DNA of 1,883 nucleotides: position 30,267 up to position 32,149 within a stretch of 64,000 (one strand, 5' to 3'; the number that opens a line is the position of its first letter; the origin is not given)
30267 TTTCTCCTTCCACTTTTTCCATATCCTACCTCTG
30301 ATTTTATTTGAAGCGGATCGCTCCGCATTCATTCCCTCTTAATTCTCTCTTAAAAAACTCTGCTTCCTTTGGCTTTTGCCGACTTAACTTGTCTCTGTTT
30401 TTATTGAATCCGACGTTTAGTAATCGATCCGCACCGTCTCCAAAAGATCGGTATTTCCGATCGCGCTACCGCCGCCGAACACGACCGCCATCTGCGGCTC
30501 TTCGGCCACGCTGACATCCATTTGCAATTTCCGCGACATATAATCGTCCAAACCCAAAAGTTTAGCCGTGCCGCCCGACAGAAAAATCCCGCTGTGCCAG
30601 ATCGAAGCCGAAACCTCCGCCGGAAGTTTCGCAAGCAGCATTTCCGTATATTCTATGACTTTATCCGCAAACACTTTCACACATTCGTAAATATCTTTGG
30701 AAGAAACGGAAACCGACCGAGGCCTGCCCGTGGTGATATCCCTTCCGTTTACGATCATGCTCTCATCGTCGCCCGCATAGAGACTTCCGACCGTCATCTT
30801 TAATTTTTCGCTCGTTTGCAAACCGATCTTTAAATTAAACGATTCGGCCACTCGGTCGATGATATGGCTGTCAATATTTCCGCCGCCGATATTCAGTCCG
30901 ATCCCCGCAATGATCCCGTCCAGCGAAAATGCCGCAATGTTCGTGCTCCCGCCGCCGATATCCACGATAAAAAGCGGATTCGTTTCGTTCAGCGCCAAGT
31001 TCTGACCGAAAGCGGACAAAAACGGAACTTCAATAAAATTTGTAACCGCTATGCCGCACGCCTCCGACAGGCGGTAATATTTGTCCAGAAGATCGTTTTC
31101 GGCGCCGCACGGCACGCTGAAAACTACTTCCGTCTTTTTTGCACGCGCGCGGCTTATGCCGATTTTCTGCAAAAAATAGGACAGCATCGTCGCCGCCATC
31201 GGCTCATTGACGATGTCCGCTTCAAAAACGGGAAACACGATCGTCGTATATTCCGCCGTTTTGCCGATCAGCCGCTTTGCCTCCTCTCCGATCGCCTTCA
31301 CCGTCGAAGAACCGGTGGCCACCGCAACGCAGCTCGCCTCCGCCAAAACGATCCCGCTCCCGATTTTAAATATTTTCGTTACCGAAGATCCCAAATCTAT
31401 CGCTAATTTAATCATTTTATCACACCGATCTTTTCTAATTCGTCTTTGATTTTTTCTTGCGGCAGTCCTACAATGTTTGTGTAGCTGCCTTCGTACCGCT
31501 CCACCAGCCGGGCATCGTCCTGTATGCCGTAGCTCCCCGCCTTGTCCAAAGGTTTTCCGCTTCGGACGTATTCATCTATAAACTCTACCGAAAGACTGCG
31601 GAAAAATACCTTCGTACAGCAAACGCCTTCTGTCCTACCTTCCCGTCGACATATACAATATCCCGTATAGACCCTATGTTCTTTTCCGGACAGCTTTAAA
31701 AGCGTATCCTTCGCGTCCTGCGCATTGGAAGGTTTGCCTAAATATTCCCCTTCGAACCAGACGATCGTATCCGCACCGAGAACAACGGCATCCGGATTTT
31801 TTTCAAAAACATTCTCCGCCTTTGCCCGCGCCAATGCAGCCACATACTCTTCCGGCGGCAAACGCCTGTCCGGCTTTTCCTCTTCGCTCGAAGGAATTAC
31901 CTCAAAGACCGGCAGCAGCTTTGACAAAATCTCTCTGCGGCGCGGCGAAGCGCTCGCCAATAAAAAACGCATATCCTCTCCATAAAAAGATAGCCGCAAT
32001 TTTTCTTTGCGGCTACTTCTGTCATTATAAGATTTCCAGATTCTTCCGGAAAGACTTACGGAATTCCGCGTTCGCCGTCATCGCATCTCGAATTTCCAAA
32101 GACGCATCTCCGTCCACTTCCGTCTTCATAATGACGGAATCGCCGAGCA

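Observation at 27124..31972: Divergent MreB-like ATPase coupled to maf and followed by two paralogous 8-TM proteins where mreC/mreD are expected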

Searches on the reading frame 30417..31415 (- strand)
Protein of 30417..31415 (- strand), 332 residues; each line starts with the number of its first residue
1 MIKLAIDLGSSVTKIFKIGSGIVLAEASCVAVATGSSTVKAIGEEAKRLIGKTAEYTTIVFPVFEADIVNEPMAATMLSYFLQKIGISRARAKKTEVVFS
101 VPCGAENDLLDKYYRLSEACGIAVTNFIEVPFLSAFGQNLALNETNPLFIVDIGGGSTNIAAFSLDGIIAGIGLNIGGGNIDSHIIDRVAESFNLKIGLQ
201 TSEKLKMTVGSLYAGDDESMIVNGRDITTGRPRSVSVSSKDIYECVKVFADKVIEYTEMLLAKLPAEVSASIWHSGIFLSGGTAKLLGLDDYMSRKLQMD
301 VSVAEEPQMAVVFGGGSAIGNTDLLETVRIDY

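Call 3: search_protein_families(library=pfam, proteins=[window:30417-31415:-], max_evalue=0.1)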
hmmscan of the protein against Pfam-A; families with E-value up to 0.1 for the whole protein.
window:30417-31415:- (332 aa): 5 families
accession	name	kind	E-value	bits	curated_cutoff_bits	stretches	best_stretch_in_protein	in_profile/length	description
PF06723.19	MreB_Mbl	-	1.3e-71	241.6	27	1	3-324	3-324/327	MreB/Mbl protein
PF14450.12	FtsA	-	3.1e-10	40.9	31.8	1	150-314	2-127/127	Cell division protein FtsA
PF06277.17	EutA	-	0.0016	17.9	27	1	143-185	140-182/475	Ethanolamine utilisation protein EutA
PF11104.14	PilM_2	-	0.021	14.2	27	1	277-305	278-306/340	Type IV pilus assembly protein PilM;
PF02541.22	Ppx-GppA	-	0.082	12.8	27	0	143-185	109-151/285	Ppx/GppA phosphatase family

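Call 4: search_protein_families(library=ncbifam, proteins=[window:30417-31415:-], max_evalue=0.1)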
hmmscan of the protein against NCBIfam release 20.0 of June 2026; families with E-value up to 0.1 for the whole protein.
window:30417-31415:- (332 aa): 19 families
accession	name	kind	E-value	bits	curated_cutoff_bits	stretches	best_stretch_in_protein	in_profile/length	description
NF010539.0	PRK13927.1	subfamily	4.9e-71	239.4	293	1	3-328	8-335/339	rod shape-determining protein MreB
NF010540.1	PRK13929.1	exception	1.2e-63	215.3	515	1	3-325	6-330/334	rod-share determining protein MreBH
TIGR00904.1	mreB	subfamily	3.1e-63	213.9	365.75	1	3-325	4-332/334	MreB/Mrl family cell shape determining protein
NF040964.1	MamK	subfamily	6.6e-13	48.4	400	1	74-314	79-314/335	MamK family actin-like protein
TIGR01174.1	ftsA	equivalog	8.9e-13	48.1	175.85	1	114-307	164-347/371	cell division protein FtsA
NF053558.1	BeeR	equivalog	9e-08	31.5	530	1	57-300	65-311/349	BeeR family actin-like protein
NF002399.0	PRK01433.1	equivalog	1.9e-07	30.1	743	1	42-315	92-350/595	Fe-S protein assembly chaperone HscA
NF011660.0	PRK15080.1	equivalog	2.9e-06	26.7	182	1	98-180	98-175/277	ethanolamine utilization protein EutJ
TIGR02529.1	EutJ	subfamily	5.3e-06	26.1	152.1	1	94-178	61-140/239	ethanolamine utilization protein EutJ family protein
TIGR01175.1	pilM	subfamily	0.00011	21.3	133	1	145-305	185-314/348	type IV pilus assembly protein PilM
TIGR00241.1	CoA_E_activ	domain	0.0011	18.6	125.4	1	274-314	204-244/248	acyl-CoA dehydratase activase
NF007992.0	PRK10719.1-3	equivalog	0.0046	15.9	598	1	144-212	143-212/478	ethanolamine ammonia-lyase reactivating factor EutA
NF007009.0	PRK09472.1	equivalog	0.0049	16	409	1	98-305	158-360/420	cell division protein FtsA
NF009946.0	PRK13410.1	equivalog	0.012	13.8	1019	1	118-198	159-244/669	molecular chaperone DnaK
TIGR02350.1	prok_dnaK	equivalog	0.022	13.1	822.55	1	95-202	131-244/596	molecular chaperone DnaK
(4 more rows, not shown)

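Call 12: find_homologous_proteins(query=window:30417-31415:-)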
Query window:30417-31415:- (332 aa): 6615 proteins with E <= 0.001 among 8000 candidates; the best 120 are listed.
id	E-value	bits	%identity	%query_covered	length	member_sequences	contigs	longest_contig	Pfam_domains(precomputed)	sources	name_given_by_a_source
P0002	1.5e-208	710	100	100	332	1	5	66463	PF06723.20,PF14450.13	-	-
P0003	9.3e-176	602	82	100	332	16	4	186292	PF06723.20,PF14450.13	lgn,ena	-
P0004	2.1e-174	598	82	100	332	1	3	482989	PF06723.20,PF14450.13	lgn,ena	-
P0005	9.3e-174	595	82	100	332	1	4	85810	PF06723.20,PF14450.13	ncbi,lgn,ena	-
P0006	1.4e-173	595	82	100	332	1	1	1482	PF06723.20,PF14450.13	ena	-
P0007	2.3e-173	594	81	100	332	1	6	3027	PF06723.20,PF14450.13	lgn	-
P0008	2.3e-173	594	82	100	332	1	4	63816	PF06723.20,PF14450.13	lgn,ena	-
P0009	1.0e-172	592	80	100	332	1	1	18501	PF06723.20,PF14450.13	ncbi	-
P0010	1.3e-172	592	81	100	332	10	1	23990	PF06723.20,PF14450.13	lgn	-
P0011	9.3e-172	589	81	100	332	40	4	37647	PF06723.20,PF14450.13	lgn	-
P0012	3.6e-170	584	81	100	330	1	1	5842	PF06723.20,PF14450.13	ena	-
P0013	9.5e-170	582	80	100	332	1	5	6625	PF06723.20,PF14450.13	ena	-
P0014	1.4e-169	582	80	100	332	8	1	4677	PF06723.20,PF14450.13,PF06277.18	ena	-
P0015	2.0e-169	581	80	100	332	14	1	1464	PF06723.20,PF14450.13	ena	-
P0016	8.5e-169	579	78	100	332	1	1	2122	PF06723.20,PF14450.13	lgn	-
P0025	8.2e-167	573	77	100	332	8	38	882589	PF06723.20,PF25229.2,PF14450.13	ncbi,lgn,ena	-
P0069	7.5e-143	494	69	100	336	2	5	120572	PF06723.20,PF14450.13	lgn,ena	-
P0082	1.4e-118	414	58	99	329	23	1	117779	PF06723.20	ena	-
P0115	2.4e-115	404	55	99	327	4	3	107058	PF06723.20,PF14450.13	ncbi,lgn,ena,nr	ncbi:MAG: rod shape-determining protein [Clostridia bacterium]|nr:rod shape-determining protein [Clo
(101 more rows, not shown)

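Call 13: find_encoding_contigs(protein=P0004, flank=8000, max_places=2)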
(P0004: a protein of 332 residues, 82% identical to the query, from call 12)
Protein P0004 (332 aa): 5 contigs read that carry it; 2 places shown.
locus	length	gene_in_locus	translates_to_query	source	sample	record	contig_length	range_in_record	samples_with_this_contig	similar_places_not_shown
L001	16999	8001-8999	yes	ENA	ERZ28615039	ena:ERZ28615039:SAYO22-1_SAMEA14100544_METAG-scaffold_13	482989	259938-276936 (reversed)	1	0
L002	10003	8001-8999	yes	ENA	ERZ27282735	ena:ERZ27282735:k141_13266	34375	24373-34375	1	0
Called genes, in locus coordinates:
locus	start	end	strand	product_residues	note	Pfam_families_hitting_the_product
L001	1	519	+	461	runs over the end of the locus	PF13375:RnfC_N, PF01512:Complex1_51K, PF10531:SLBB, PF14697:Fer4_21 (faint), PF17179:Fer4_22 (faint), PF12838:Fer4_7, PF13187:Fer4_9 (weak), PF13237:Fer4_10, +2 more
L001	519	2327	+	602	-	PF03116:NQR2_RnfD_RnfE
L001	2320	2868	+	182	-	PF04205:FMN_bind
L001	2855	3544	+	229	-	PF02508:Rnf-Nqr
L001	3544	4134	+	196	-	PF02508:Rnf-Nqr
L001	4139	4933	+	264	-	PF04060:FeS, PF12838:Fer4_7 (weak), PF13187:Fer4_9 (weak), PF00037:Fer4 (weak), PF13237:Fer4_10, PF14697:Fer4_21 (weak), PF12838:Fer4_7, PF13187:Fer4_9, +3 more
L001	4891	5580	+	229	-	PF00702:Hydrolase, PF12710:HAD, PF13419:HAD_2, PF13242:Hydrolase_like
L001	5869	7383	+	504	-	PF02541:Ppx-GppA, PF21447:Ppx-GppA_III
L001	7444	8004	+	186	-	PF02545:Maf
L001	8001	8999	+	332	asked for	PF06723:MreB_Mbl, PF14450:FtsA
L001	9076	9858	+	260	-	PF05857:TraX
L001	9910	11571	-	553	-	PF00501:AMP-binding, PF13193:AMP-binding_C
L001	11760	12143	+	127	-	-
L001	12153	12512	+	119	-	-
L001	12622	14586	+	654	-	PF00270:DEAD (faint), PF04851:ResIII, PF17757:UvrB_inter, PF27431:UvrB_3rd, PF00271:Helicase_C, PF12344:UvrB, PF02151:UVR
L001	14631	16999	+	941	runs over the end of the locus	PF00005:ABC_tran (faint), PF02463:SMC_N (faint), PF03193:RsgA_GTPase (faint), PF13191:AAA_16 (faint), PF13555:AAA_29 (faint), PF17760:UvrA_inter, PF17755:UvrA_DNA-bind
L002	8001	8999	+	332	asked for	PF06723:MreB_Mbl, PF14450:FtsA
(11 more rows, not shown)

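Call 14: find_encoding_contigs(protein=P0025, flank=8000, max_places=2)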
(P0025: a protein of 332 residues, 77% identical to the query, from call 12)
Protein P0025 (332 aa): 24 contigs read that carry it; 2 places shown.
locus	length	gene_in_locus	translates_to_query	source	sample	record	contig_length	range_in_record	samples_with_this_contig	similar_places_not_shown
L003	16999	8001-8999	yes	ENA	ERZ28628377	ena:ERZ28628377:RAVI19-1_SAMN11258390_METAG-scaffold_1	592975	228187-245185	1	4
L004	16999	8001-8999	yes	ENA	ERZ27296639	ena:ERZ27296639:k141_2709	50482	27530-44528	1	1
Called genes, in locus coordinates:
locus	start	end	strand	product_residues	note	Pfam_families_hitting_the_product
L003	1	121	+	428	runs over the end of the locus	PF13375:RnfC_N, PF01512:Complex1_51K, PF10531:SLBB (weak), PF12797:Fer4_2 (faint), PF12838:Fer4_7, PF13187:Fer4_9 (weak), PF13237:Fer4_10, PF14697:Fer4_21 (weak), +4 more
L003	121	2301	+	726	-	PF03116:NQR2_RnfD_RnfE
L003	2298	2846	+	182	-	PF04205:FMN_bind (weak)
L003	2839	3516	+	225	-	PF02508:Rnf-Nqr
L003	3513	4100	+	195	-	PF02508:Rnf-Nqr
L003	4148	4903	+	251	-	PF04060:FeS, PF12838:Fer4_7 (weak), PF00037:Fer4 (weak), PF12837:Fer4_6 (weak), PF13237:Fer4_10 (weak), PF12838:Fer4_7, PF13187:Fer4_9, PF00037:Fer4 (weak), +4 more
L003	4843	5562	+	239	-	PF00702:Hydrolase, PF12710:HAD, PF13419:HAD_2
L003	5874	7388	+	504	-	PF02541:Ppx-GppA, PF21447:Ppx-GppA_III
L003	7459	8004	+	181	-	PF02545:Maf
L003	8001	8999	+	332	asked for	PF06723:MreB_Mbl, PF25229:Salactin (weak), PF14450:FtsA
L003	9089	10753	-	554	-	PF00501:AMP-binding, PF13193:AMP-binding_C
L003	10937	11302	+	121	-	-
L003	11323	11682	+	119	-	-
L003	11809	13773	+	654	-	PF00270:DEAD (faint), PF04851:ResIII, PF17757:UvrB_inter, PF27431:UvrB_3rd, PF00271:Helicase_C, PF12344:UvrB, PF02151:UVR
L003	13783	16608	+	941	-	PF00005:ABC_tran (faint), PF02463:SMC_N (faint), PF03193:RsgA_GTPase (faint), PF13191:AAA_16 (faint), PF13304:AAA_21 (faint), PF13555:AAA_29 (faint), PF17760:UvrA_inter, PF17755:UvrA_DNA-bind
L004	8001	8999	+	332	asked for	PF06723:MreB_Mbl, PF25229:Salactin (weak), PF14450:FtsA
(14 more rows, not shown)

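Call 18: find_encoding_contigs(protein=P0069, flank=6000, max_places=1)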
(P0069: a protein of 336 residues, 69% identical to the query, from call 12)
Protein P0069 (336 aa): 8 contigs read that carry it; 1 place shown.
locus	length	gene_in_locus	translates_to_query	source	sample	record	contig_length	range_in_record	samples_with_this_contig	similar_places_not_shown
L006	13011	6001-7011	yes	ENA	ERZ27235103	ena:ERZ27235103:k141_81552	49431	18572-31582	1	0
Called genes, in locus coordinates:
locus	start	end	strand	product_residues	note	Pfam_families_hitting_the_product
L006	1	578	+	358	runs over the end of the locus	PF03116:NQR2_RnfD_RnfE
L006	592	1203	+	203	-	PF04205:FMN_bind (weak)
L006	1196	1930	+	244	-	PF02508:Rnf-Nqr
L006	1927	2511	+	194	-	PF02508:Rnf-Nqr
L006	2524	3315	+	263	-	PF25160:LdpA_Fe-S-bd (faint), PF00037:Fer4 (faint), PF04060:FeS, PF12838:Fer4_7 (weak), PF13237:Fer4_10 (weak), PF14697:Fer4_21 (weak), PF12838:Fer4_7 (weak), PF13187:Fer4_9 (weak), +2 more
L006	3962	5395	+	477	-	PF02541:Ppx-GppA, PF21447:Ppx-GppA_III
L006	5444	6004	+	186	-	PF02545:Maf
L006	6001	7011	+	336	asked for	PF06723:MreB_Mbl, PF14450:FtsA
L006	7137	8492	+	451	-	PF02518:HATPase_c (weak), PF14501:HATPase_c_5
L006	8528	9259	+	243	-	PF00072:Response_reg, PF04397:LytTR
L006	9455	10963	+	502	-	PF16586:DUF5060, PF13204:Apiosidase, PF18310:DUF5605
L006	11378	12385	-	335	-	PF00356:LacI (weak), PF00532:Peripla_BP_1, PF13407:Peripla_BP_4, PF13377:Peripla_BP_3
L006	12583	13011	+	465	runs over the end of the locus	-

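Call 19: find_encoding_contigs(protein=P0082, flank=6000, max_places=1)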
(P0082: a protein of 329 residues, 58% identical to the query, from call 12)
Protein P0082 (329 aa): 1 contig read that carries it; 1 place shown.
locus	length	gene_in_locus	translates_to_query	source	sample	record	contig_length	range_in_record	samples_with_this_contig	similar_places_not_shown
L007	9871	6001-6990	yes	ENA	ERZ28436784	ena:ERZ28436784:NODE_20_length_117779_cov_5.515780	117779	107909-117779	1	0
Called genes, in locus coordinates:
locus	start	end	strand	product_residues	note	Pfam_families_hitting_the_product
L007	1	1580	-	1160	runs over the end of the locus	-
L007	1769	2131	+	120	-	PF01925:TauE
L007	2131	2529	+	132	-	PF01925:TauE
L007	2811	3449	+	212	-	PF00702:Hydrolase, PF08282:Hydrolase_3 (faint), PF12710:HAD, PF13419:HAD_2, PF13242:Hydrolase_like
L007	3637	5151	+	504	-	PF02541:Ppx-GppA, PF21447:Ppx-GppA_III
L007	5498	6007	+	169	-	PF02545:Maf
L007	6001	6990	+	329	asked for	PF06723:MreB_Mbl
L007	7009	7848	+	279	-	-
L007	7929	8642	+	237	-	PF00899:ThiF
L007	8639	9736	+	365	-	PF00266:Aminotran_5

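Call 20: find_encoding_contigs(protein=P0115, flank=6000, max_places=1)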
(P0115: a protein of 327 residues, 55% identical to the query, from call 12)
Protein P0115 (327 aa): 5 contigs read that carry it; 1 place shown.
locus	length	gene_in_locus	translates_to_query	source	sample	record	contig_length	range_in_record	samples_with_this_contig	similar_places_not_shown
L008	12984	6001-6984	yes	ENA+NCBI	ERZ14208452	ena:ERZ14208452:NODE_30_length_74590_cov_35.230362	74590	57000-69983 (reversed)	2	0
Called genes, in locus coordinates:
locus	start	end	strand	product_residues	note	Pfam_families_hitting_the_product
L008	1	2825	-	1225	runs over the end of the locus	-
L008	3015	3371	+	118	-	PF01925:TauE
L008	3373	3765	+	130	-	PF01925:TauE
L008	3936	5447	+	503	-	PF02541:Ppx-GppA, PF21447:Ppx-GppA_III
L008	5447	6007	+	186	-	PF02545:Maf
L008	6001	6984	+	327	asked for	PF06723:MreB_Mbl, PF14450:FtsA (weak)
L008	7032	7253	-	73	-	PF13443:HTH_26, PF01381:HTH_3, PF13560:HTH_31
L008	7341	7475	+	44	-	-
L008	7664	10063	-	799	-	PF01588:tRNA_bind, PF03483:B3_4, PF03484:B5, PF17759:tRNA_synthFbeta, PF03147:FDX-ACB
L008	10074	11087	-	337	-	PF02912:Phe_tRNA-synt_N, PF01409:tRNA-synt_2d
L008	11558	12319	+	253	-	PF13353:Fer4_12, PF04055:Radical_SAM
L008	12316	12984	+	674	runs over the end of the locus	PF02901:PFL-like, PF01228:Gly_radical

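Call 28: search_solved_structures(query=window:30417-31415:-, max_evalue=0.00001, show_alignments=1)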
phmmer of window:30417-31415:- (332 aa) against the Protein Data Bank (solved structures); distinct sequences matched with E-value up to 0.00001: 8.
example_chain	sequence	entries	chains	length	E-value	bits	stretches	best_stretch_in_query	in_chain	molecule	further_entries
7zpt_M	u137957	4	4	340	2.7e-52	181.6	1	4-327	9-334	Cell shape-determining protein MreB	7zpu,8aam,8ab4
8azg_M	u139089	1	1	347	2.9e-52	181.5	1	4-327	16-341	Cell shape-determining protein MreB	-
4czf_A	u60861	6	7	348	7.2e-46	160.5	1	4-320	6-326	ROD SHAPE-DETERMINING PROTEIN MREB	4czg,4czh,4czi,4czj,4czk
4cze_A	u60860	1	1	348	1.6e-45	159.4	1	4-320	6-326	ROD SHAPE-DETERMINING PROTEIN MREB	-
4czl_A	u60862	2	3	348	1.8e-45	159.2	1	4-320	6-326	ROD SHAPE-DETERMINING PROTEIN MREB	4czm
1jce_A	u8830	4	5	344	1.9e-45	159.1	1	4-327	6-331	ROD SHAPE-DETERMINING PROTEIN MREB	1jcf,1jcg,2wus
7e1c_A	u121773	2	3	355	9e-39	137.2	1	4-314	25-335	Cell shape-determining protein MreB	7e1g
7bvy_A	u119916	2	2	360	4.9e-30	108.6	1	4-314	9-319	Cell shape determining protein MreB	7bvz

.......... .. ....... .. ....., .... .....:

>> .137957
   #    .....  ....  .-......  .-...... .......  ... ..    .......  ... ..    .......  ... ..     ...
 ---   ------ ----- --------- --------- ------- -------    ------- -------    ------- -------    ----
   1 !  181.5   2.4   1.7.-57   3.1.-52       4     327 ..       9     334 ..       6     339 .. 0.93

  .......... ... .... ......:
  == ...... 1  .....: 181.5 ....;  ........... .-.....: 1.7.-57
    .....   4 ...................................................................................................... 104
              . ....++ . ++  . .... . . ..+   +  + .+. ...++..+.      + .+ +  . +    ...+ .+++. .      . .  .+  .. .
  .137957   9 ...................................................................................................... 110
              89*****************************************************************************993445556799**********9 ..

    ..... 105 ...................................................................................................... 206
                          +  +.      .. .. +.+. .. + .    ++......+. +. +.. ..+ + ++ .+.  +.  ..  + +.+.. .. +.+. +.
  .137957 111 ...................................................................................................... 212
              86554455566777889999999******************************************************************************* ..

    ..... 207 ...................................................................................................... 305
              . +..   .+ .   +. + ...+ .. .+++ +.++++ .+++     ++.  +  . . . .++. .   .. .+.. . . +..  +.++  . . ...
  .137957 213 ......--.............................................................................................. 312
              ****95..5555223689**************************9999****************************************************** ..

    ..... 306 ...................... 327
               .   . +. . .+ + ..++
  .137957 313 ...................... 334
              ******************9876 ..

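Call 42: search_protein_families(library=pfam, proteins=[L007:7009-7848:+, L001:9076-9858:+], max_evalue=0.1)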
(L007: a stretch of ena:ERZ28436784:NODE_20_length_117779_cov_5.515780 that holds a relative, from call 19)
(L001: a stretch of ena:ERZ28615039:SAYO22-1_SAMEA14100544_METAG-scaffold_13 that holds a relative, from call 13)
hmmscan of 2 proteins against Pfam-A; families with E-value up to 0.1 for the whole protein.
L007:7009-7848:+ (279 aa): 1 family
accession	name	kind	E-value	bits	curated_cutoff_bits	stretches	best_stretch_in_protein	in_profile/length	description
PF09346.15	SMI1_KNR4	-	0.00043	21.3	25.4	1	85-178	6-89/125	SMI1 / KNR4 family (SUKH-1)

L001:9076-9858:+ (260 aa): 1 family
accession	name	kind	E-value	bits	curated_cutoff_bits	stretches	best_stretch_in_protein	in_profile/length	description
PF05857.17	TraX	-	1.7e-26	94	25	1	16-246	2-216/217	TraX protein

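Call 58: search_protein_families(library=padloc, proteins=[window:30417-31415:-], max_evalue=0.1)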
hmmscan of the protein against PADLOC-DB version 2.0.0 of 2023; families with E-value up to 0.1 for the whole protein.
window:30417-31415:- (332 aa): 0 families

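Call 59: search_protein_families(library=phrogs, proteins=[window:30417-31415:-], max_evalue=0.1)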
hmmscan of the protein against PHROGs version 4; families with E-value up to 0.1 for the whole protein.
window:30417-31415:- (332 aa): 3 families
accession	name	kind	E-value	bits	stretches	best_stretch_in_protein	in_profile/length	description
phrog_22570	-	unknown function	3.7e-36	125.8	1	2-319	6-325/682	-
phrog_691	-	DNA, RNA and nucleotide metabolism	1.1e-06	29.1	1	148-314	173-317/329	partition protein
phrog_12506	-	tail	0.052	14.1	0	36-92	75-130/218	tail length tape measure protein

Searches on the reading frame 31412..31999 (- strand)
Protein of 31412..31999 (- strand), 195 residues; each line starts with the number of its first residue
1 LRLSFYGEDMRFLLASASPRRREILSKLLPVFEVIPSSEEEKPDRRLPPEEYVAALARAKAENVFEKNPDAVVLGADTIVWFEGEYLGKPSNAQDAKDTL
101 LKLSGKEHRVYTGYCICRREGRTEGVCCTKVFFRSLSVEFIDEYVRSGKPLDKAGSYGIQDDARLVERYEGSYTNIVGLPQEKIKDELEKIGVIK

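Call 3: search_protein_families(library=pfam, proteins=[window:31412-31999:-], max_evalue=0.1)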
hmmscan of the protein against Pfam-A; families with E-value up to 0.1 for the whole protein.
window:31412-31999:- (195 aa): 1 family
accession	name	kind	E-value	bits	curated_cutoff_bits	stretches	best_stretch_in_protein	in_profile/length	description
PF02545.19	Maf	-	2e-57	194.4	27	1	11-190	1-186/187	Maf-like protein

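Call 4: search_protein_families(library=ncbifam, proteins=[window:31412-31999:-], max_evalue=0.1)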
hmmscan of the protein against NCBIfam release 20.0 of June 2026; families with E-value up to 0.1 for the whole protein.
window:31412-31999:- (195 aa): 14 families
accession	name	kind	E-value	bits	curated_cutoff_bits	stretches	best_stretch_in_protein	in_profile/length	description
TIGR00172.1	maf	subfamily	8.7e-48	162.3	117.15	1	10-186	3-182/185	Maf family nucleotide pyrophosphatase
NF010948.0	PRK14368.1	equivalog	4.7e-47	159.9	291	1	10-194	5-192/193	Maf-like protein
NF000867.0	PRK00078.1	equivalog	1.7e-46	158.4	249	1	10-193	1-190/192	Maf-like protein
NF010943.0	PRK14363.1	equivalog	6.1e-44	150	273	1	10-187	1-179/204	Maf-like protein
NF010945.0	PRK14365.1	equivalog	4.1e-43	147.3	273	1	11-193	3-189/197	Maf-like protein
NF010941.0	PRK14361.1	equivalog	9.2e-43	146.1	272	1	11-192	7-188/194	Maf-like protein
NF010942.0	PRK14362.1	equivalog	8.1e-42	142.9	290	1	8-194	10-201/210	Maf-like protein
NF010944.0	PRK14364.1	equivalog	3.4e-34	118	311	1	14-184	1-172/181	Maf-like protein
NF002401.0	PRK01441.1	equivalog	4.5e-29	101.5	317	1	10-182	5-186/207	Maf-like protein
NF010946.0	PRK14366.1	equivalog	5.5e-28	97.8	284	1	12-181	7-179/195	Maf-like protein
NF010947.0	PRK14367.1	equivalog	5e-27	94.4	315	1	13-185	5-185/202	Maf-like protein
NF003403.0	PRK04694.1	equivalog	5.8e-27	94.7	300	1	13-184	3-180/190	Maf-like protein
NF002690.0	PRK02478.1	equivalog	5.1e-23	81.7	269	1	11-194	4-197/199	Maf-like protein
NF003141.0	PRK04056.1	equivalog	4.5e-17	62.3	161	1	13-161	3-152/181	septum formation inhibitor Maf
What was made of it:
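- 31412..31972 (-): maf (Maf-family nucleotide pyrophosphatase); its stop overlaps the MreB-like start (ATGA). Pfam Maf 194.4 bits; TIGR00172 162 bits, above its 117 cut-off (calls 3, 4).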
